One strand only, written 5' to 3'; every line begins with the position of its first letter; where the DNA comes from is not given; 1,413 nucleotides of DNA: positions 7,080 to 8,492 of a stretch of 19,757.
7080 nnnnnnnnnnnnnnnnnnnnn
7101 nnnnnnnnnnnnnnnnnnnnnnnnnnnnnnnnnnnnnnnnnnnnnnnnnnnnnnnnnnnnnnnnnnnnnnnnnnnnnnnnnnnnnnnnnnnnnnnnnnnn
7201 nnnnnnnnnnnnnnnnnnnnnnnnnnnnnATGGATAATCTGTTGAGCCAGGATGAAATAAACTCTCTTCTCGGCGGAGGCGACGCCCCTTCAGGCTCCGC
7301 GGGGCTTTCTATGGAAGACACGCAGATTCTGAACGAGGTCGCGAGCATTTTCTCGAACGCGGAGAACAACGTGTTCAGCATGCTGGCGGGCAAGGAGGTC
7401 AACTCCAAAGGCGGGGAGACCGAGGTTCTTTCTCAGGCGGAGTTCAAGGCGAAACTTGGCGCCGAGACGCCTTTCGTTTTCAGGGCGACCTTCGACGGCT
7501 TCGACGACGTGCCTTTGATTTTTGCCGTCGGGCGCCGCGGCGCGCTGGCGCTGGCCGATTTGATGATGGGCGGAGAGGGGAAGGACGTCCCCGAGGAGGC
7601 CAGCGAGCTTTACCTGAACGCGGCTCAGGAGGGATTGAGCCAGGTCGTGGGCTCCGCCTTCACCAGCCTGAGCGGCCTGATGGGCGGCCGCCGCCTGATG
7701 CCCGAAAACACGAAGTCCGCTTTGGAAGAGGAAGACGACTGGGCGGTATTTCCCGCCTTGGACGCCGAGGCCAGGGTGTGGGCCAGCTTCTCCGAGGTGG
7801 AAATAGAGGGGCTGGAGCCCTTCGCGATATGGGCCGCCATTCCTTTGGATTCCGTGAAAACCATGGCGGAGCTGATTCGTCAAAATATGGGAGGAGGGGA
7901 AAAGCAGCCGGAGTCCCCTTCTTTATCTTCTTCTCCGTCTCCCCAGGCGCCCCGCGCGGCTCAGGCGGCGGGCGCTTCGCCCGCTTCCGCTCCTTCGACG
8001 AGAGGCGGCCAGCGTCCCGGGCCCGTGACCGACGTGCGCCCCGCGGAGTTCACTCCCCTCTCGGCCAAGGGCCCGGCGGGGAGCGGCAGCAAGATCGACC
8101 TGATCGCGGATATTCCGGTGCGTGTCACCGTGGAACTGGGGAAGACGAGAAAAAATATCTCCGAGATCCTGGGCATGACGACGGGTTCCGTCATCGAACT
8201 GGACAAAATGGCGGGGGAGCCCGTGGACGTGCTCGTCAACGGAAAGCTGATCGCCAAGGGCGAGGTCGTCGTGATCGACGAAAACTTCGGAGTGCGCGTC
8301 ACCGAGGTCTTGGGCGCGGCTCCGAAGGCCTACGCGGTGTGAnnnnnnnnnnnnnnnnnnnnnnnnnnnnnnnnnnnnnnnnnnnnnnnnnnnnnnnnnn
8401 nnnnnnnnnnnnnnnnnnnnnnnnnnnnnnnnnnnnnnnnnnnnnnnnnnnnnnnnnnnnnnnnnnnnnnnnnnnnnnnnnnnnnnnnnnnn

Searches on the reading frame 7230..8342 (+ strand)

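Call 9: search_protein_families(library=pfam, proteins=[window:7230-8342:+])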
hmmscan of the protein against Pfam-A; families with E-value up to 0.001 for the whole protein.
window:7230-8342:+ (370 aa): 1 family
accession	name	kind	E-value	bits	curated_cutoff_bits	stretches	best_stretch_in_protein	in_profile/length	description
PF01052.25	FliMN_C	-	6.3e-25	87.3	23.8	1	291-361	2-72/73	Type III flagellar switch regulator (C-ring) FliN C-term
